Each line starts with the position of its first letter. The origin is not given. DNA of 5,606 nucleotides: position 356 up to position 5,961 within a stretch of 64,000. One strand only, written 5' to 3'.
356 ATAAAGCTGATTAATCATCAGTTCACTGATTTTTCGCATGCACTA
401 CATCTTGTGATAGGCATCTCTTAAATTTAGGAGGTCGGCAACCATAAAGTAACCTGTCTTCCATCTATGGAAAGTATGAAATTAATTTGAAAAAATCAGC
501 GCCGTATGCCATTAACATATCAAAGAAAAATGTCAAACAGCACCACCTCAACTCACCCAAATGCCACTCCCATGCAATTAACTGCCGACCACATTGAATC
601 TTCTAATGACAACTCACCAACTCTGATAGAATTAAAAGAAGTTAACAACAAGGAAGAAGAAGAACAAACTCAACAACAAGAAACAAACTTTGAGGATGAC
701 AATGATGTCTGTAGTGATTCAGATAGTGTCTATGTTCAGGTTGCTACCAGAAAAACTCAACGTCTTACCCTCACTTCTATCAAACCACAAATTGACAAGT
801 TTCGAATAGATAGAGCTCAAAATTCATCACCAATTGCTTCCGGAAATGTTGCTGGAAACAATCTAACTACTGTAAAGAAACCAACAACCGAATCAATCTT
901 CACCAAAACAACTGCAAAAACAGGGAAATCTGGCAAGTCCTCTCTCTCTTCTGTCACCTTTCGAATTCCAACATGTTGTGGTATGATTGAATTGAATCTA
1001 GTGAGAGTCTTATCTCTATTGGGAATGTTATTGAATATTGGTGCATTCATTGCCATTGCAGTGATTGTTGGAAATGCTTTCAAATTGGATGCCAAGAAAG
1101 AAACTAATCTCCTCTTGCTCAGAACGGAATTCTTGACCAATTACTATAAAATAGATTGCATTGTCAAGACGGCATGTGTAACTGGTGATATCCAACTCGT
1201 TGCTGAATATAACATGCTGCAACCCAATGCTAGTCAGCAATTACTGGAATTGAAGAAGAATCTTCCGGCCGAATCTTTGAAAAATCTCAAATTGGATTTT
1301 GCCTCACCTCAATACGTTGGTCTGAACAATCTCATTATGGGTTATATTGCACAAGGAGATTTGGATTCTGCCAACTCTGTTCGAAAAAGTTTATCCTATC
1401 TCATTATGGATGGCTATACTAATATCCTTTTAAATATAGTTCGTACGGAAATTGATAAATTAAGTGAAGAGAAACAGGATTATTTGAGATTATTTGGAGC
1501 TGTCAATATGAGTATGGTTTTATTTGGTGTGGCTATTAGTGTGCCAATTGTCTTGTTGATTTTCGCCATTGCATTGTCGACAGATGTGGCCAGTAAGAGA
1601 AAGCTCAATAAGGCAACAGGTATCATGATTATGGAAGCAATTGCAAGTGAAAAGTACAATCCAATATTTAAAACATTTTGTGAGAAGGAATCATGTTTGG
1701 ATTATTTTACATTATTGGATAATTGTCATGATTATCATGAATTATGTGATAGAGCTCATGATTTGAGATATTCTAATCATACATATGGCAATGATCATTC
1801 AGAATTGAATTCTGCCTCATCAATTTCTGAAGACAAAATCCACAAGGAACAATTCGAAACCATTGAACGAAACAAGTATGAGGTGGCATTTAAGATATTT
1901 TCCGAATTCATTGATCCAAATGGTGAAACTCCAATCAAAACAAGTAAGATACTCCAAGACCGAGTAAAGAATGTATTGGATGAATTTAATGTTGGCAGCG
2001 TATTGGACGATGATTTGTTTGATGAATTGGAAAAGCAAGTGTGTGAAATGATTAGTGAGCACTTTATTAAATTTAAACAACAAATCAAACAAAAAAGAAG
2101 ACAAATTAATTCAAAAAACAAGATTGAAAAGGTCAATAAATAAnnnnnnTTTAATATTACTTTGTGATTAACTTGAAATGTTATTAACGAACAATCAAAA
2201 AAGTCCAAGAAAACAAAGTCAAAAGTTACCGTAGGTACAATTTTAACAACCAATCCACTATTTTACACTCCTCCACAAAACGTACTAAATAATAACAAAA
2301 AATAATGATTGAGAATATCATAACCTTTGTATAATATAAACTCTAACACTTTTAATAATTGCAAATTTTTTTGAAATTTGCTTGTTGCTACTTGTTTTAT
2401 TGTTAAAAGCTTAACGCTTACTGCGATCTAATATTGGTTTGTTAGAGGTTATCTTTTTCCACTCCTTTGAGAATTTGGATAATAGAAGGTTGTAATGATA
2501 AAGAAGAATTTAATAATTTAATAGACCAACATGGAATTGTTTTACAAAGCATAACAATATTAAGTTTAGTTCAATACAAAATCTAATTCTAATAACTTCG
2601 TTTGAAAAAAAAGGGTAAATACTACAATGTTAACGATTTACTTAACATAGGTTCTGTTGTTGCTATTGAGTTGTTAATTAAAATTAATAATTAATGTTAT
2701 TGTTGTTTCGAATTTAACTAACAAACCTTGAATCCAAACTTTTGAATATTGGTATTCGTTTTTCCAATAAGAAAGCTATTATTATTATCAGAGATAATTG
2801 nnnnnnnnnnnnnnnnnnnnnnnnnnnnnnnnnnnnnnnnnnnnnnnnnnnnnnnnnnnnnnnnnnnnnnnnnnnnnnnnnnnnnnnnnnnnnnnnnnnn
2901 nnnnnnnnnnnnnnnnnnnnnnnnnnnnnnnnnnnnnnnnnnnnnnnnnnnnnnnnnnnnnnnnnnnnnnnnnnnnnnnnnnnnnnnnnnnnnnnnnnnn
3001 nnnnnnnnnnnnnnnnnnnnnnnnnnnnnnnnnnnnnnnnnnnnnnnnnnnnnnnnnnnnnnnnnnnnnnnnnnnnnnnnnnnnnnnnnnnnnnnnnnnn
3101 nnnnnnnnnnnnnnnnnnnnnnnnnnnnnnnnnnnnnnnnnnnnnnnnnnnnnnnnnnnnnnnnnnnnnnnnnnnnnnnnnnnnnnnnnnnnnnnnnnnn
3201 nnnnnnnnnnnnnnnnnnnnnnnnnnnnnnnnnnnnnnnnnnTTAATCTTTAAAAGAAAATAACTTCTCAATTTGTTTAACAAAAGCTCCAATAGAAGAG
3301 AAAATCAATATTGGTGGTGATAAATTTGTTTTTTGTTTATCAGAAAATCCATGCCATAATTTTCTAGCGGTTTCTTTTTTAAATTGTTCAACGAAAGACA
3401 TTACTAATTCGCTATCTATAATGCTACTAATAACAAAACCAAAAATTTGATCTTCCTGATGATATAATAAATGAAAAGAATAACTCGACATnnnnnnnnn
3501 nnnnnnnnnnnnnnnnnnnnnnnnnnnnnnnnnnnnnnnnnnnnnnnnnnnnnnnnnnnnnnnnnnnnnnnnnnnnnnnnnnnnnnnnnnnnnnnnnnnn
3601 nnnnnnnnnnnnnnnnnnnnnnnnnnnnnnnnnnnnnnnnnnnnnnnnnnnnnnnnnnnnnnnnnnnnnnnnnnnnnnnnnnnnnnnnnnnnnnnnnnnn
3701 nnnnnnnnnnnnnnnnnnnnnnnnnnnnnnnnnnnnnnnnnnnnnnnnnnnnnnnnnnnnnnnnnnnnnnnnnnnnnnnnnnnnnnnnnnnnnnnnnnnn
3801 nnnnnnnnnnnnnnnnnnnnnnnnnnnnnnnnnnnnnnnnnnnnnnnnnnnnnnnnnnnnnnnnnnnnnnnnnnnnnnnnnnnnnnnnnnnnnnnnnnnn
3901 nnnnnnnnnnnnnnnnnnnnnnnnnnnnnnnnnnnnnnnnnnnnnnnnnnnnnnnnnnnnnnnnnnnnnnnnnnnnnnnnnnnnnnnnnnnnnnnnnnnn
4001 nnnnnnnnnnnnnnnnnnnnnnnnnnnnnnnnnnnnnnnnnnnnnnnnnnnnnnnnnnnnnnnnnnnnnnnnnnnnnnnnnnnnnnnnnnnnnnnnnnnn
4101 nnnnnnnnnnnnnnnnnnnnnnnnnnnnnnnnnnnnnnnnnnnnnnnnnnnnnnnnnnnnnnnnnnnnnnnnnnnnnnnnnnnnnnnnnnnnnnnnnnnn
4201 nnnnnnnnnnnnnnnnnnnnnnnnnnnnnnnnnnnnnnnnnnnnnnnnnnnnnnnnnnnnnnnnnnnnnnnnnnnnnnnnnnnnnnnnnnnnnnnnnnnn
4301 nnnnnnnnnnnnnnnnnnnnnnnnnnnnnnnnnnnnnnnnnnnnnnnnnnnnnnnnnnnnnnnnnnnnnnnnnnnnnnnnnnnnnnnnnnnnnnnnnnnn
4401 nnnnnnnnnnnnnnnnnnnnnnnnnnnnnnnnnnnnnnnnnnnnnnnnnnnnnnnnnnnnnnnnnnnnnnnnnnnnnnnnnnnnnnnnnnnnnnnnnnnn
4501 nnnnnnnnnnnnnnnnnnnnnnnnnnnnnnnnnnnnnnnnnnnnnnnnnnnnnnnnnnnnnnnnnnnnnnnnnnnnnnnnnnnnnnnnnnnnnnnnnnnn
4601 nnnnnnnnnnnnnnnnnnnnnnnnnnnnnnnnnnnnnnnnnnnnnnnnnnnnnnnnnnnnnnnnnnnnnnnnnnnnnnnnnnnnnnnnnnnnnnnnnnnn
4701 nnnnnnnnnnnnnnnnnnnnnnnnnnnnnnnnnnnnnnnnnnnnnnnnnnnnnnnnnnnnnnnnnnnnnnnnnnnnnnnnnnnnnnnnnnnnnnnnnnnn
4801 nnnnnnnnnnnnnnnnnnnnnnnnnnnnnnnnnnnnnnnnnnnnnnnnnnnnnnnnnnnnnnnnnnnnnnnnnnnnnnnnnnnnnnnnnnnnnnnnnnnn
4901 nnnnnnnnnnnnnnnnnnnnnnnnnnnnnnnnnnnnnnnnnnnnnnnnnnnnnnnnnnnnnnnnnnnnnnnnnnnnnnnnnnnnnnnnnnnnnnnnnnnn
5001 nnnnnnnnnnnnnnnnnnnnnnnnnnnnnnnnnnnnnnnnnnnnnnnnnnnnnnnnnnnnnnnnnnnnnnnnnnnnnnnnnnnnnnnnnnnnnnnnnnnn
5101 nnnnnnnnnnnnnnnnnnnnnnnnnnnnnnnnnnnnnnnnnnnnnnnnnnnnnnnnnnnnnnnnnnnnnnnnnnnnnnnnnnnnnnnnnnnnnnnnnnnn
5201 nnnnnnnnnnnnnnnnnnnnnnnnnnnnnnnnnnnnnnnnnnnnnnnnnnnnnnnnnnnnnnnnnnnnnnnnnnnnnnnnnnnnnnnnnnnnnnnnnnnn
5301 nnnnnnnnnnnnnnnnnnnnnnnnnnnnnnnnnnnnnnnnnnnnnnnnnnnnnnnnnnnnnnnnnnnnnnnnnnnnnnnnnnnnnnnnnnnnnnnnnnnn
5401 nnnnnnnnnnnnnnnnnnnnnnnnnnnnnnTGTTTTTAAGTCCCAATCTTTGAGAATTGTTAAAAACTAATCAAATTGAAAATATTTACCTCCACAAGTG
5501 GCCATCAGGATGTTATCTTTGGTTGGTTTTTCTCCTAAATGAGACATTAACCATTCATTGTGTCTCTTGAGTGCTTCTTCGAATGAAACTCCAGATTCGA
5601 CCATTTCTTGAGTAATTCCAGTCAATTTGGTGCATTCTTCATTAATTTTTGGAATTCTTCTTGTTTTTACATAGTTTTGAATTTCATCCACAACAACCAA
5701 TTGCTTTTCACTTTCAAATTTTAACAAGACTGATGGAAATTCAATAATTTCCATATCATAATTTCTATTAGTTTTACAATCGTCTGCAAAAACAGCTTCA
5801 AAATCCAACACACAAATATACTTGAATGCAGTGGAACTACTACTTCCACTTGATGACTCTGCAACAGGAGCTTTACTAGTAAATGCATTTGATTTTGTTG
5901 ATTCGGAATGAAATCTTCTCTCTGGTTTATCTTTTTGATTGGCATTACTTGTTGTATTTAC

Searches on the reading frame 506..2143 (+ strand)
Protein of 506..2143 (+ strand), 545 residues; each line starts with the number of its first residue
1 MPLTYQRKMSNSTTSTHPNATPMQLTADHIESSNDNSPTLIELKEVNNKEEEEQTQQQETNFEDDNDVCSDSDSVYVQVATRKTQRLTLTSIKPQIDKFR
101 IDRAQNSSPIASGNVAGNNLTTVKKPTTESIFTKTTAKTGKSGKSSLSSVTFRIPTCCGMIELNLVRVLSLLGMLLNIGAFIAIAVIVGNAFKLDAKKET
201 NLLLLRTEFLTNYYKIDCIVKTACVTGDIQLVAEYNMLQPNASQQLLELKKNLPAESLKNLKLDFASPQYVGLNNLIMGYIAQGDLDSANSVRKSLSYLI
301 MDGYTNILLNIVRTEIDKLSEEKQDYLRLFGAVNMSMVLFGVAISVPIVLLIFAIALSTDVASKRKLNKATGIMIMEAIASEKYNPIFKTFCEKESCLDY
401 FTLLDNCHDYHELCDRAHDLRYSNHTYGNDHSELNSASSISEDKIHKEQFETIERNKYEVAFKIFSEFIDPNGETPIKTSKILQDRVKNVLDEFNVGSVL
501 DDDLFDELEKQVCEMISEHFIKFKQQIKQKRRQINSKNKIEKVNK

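Call 11: search_protein_families(library=pfam, proteins=[window:506-2143:+])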
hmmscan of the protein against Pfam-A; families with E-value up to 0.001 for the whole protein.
window:506-2143:+ (545 aa): 1 family
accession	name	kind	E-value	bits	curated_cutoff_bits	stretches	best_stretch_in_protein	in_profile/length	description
PF00615.24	RGS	-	1.3e-06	29.2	23.9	1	381-519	8-103/117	Regulator of G protein signaling domain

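Call 13: find_encoding_contigs(protein=window:506-2143:+, flank=10000, max_places=4)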
Protein window:506-2143:+ (545 aa): no gene with exactly this product is on record in the collection.

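Call 31: find_homologous_proteins(query=window:506-2143:+, max_evalue=1e-10)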
Query window:506-2143:+ (545 aa): 4 proteins with E <= 1e-10 among 8000 candidates.
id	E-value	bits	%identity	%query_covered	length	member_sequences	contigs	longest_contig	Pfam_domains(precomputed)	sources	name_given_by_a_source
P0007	0.0e+0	1152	99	99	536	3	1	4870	PF00615.25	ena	-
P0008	8.2e-154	531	51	95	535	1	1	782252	PF00615.25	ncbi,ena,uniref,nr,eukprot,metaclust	ncbi:RGS-domain-containing protein [Naegleria gruberi]|uniref:RGS-domain-containing protein n=1 Tax=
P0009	1.1e-107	379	48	68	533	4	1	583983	PF00615.25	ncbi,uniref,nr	ncbi:hypothetical protein FDP41_007221 [Naegleria fowleri]|uniref:RGS domain-containing protein n=1 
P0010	5.4e-106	373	47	71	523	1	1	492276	PF00615.25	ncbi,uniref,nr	ncbi:hypothetical protein C9374_008219 [Naegleria lovaniensis]|uniref:RGS domain-containing protein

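Call 34: find_encoding_contigs(protein=P0007, flank=10000, max_places=6)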
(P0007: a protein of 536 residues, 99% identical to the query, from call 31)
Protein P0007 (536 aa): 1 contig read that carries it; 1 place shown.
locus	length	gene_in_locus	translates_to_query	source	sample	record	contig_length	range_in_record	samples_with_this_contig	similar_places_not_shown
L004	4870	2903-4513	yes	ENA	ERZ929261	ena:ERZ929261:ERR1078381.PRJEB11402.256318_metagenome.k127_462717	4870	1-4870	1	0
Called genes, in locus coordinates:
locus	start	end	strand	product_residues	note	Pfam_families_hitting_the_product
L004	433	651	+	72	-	PF01111:CKS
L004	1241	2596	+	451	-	PF13181:TPR_8 (faint), PF13428:TPR_14 (faint), PF07719:TPR_2 (faint), PF13174:TPR_6 (faint), PF13424:TPR_12 (faint), PF13371:TPR_9 (faint), PF13374:TPR_10 (faint), PF00515:TPR_1 (weak), +2 more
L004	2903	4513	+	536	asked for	PF00615:RGS (weak)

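Call 41: find_encoding_contigs(protein=P0008, flank=10000, max_places=2)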
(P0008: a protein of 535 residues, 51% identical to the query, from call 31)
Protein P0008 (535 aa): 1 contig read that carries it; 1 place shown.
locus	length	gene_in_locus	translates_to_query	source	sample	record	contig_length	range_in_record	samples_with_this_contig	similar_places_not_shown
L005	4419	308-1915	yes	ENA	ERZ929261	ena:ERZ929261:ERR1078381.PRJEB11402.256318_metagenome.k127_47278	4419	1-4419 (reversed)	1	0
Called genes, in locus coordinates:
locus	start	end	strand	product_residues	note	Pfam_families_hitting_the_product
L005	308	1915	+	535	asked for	PF00615:RGS (weak)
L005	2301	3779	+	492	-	-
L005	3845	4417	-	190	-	?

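Call 42: find_encoding_contigs(protein=P0009, flank=10000, max_places=2)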
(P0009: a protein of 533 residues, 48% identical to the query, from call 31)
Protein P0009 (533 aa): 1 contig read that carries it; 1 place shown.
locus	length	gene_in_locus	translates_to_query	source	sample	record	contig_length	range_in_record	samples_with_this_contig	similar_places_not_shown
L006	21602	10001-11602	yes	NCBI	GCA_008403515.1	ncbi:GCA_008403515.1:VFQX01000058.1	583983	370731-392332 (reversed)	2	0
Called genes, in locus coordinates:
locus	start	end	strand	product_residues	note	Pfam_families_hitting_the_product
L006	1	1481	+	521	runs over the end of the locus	PF20434:BD-FAE (faint)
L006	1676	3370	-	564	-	PF25761:TPR_PATROL1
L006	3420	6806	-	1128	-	-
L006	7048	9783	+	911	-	-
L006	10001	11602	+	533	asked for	PF00615:RGS (weak)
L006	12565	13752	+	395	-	-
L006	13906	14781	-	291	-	PF04488:Gly_transf_sug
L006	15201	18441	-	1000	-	PF00082:Peptidase_S8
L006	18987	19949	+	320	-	-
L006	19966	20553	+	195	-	-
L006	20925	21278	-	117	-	-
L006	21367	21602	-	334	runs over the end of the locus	-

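Call 43: find_encoding_contigs(protein=P0010, flank=10000, max_places=2)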
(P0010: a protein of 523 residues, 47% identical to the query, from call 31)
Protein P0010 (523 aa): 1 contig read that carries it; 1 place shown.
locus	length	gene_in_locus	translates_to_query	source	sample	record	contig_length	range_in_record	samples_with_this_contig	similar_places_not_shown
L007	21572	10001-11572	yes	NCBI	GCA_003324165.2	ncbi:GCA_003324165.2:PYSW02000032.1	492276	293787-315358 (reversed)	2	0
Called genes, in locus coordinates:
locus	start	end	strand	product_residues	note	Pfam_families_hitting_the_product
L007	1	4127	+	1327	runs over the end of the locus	PF00181:Ribosomal_L2_N, PF03947:Ribosomal_L2_C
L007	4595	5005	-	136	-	PF00169:PH, PF15413:PH_11 (faint)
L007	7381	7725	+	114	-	-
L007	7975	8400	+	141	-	PF07080:DUF1348, PF12680:SnoaL_2, PF14534:DUF4440 (weak)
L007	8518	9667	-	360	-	PF03193:RsgA_GTPase (faint), PF00025:Arf, PF00071:Ras, PF08477:Roc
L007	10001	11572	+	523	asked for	PF00615:RGS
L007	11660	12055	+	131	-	-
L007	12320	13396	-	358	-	-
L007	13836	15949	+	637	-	PF00172:Zn_clus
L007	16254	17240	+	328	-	PF05773:RWD, PF01205:Impact_N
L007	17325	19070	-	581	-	-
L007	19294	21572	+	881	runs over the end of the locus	PF13640:2OG-FeII_Oxy_3, PF12937:F-box-like (weak), PF00022:Actin (weak)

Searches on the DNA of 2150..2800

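Call 45: search_rna_families(source=window, start=2150, end=2800, threshold=evalue, max_evalue=10)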
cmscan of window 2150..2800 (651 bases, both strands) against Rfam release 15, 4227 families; matches with E-value up to 10: 2.
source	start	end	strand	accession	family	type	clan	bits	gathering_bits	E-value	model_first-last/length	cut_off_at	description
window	2591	2618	+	RF02929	algC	Cis-reg;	-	14.9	33.8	5.8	1-52/52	no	algC RNA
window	2299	2337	+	RF00295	snoTBR7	Gene; snRNA; snoRNA; CD-box;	-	14.2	45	3.9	1-75/75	no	Small nucleolar RNA TBR7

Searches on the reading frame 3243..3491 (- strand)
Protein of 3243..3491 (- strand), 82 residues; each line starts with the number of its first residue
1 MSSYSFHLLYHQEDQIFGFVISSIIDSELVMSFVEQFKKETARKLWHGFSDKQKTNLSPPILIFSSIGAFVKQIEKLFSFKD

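Call 49: search_protein_families(library=pfam, max_evalue=1, proteins=[window:3243-3491:-])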
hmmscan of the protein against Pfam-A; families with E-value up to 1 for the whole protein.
window:3243-3491:- (82 aa): 0 families

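Call 85: predict_structure(alignment_id=A7)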
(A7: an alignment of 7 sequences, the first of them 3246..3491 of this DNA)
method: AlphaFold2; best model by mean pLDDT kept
length: 82 residues; sequences in the alignment: 7
mean_pLDDT: 53.2   pTM: 0.25
mean pLDDT of the five models: 53.2, 51.8, 50.3, 48.3, 48.0
residues with pLDDT >= 90: 0; 70-90: 0; 50-70: 60; < 50: 22
segments of 3 or more residues with pLDDT < 50: 45-64
pLDDT, mean of each block of 10 residues (from residue 1): 54 55 55 59 50 43 52 59 45
secondary structure, 60 per line:
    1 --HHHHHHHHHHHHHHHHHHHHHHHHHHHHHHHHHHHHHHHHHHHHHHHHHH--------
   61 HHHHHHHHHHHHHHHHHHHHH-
elements in order: H3-52 H61-81
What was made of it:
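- On Any Pfam protein family: The AlphaFold model has low confidence (pLDDT 53, all-helical; call 85).
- Tried and rejected: The structure prediction was too uncertain to justify a fold search (call 85).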

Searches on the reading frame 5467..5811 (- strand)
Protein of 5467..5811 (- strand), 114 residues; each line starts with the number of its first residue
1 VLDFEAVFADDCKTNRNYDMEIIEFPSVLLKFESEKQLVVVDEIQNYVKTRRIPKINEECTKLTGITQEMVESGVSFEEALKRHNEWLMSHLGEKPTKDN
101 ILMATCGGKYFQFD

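Call 57: search_protein_families(library=pfam, max_evalue=0.01, proteins=[window:5467-5811:-])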
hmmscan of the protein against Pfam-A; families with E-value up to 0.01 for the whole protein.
window:5467-5811:- (114 aa): 1 family
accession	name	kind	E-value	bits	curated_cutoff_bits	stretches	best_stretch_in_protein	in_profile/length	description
PF00929.31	RNase_T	-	3.2e-14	54.2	24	1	2-89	3-82/164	Exonuclease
